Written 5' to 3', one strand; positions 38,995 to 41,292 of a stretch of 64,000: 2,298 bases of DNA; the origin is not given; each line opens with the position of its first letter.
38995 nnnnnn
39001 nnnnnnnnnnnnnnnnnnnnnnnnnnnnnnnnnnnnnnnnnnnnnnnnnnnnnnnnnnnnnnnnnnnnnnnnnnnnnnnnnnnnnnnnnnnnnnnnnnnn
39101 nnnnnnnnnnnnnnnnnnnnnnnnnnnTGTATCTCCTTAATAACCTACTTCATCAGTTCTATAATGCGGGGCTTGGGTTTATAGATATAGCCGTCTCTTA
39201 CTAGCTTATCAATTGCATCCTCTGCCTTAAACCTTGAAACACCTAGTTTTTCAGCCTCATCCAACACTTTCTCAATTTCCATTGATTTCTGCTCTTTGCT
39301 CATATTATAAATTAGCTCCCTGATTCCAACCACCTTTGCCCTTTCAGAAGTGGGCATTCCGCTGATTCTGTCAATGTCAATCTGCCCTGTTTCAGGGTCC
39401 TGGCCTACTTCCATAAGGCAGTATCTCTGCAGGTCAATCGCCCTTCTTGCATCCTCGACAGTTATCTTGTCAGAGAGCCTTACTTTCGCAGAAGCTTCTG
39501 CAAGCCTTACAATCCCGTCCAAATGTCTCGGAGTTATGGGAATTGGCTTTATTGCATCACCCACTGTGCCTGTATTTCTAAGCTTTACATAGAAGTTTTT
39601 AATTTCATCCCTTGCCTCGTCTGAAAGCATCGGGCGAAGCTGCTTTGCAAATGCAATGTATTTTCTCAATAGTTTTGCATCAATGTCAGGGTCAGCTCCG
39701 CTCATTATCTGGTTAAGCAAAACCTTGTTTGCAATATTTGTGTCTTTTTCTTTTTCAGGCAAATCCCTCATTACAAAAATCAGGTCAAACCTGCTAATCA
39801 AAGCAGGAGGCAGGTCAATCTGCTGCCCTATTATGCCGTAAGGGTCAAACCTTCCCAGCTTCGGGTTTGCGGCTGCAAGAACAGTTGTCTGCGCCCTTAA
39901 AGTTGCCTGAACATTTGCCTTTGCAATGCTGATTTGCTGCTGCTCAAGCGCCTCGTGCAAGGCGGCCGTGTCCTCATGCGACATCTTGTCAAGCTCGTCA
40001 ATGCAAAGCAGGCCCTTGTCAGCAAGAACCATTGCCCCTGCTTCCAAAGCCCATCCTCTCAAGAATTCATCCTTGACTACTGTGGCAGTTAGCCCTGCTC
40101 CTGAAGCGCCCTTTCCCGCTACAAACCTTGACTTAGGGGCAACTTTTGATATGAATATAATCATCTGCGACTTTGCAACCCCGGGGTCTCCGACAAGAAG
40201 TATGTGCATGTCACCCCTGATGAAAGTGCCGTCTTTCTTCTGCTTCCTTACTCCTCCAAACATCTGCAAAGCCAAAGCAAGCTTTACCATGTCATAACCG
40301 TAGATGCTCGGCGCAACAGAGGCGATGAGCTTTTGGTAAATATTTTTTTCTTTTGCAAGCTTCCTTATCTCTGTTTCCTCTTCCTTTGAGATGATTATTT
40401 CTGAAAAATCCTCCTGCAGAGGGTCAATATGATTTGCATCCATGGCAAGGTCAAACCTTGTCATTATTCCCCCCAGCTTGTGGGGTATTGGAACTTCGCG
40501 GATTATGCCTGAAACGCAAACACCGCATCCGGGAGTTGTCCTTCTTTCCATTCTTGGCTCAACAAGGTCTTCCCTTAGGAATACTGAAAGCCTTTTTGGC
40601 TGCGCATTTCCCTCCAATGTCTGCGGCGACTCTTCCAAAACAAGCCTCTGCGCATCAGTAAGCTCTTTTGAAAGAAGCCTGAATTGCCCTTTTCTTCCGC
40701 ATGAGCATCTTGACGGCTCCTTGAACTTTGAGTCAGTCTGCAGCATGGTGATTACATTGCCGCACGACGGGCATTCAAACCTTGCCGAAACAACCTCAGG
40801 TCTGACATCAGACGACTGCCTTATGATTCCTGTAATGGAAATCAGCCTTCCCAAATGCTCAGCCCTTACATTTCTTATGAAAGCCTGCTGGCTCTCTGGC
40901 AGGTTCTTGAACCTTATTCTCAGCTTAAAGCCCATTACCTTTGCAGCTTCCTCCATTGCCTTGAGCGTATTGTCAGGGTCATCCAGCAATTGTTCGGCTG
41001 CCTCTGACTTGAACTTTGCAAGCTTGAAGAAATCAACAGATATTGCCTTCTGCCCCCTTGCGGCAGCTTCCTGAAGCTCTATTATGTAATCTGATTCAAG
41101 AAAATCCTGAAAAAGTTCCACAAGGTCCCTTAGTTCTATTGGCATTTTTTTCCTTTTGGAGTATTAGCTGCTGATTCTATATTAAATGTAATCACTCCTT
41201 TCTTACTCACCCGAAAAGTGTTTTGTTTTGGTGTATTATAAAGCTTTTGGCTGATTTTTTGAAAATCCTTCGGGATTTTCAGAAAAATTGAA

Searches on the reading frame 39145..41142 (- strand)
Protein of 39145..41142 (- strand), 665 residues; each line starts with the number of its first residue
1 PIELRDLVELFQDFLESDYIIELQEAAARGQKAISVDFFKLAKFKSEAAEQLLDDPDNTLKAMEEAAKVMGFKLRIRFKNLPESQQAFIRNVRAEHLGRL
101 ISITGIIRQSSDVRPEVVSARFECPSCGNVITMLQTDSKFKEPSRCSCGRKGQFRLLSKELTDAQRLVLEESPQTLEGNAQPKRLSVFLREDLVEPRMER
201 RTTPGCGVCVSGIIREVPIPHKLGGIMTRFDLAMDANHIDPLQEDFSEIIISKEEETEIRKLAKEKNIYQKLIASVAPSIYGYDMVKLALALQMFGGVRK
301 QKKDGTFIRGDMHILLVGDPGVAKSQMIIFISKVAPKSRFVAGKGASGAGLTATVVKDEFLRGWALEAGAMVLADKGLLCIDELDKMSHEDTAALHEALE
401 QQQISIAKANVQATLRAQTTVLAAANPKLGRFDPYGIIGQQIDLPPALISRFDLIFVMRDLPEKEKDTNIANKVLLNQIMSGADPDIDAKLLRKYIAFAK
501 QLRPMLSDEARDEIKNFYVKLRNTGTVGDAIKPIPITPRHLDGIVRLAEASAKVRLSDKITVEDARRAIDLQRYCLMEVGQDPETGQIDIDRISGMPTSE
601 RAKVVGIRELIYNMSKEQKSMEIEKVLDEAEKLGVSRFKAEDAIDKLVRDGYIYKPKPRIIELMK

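Call 66: search_protein_families(library=pfam, proteins=[window:39145-41142:-], max_evalue=0.00001)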
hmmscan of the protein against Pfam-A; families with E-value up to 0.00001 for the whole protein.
window:39145-41142:- (665 aa): 6 families
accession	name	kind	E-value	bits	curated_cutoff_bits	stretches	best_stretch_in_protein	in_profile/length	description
PF00493.29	MCM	-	4.3e-91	304.5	23.3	1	256-475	2-221/224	MCM P-loop domain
PF17855.7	MCM_lid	-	2.3e-25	89.3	27.4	1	491-574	2-85/87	MCM AAA-lid domain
PF17207.9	MCM_OB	-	2.3e-21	76.3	24.8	1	89-217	2-125/126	MCM OB domain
PF01078.27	Mg_chelatase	-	3.6e-10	40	20.3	1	366-427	97-158/207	Magnesium chelatase, subunit ChlI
PF14551.11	MCM_N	-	2.2e-08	34.9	24.9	1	9-74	2-76/95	MCM N-terminal domain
PF07728.20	AAA_5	-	4e-06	27.3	22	0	313-452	1-139/139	AAA domain (dynein-related subfamily)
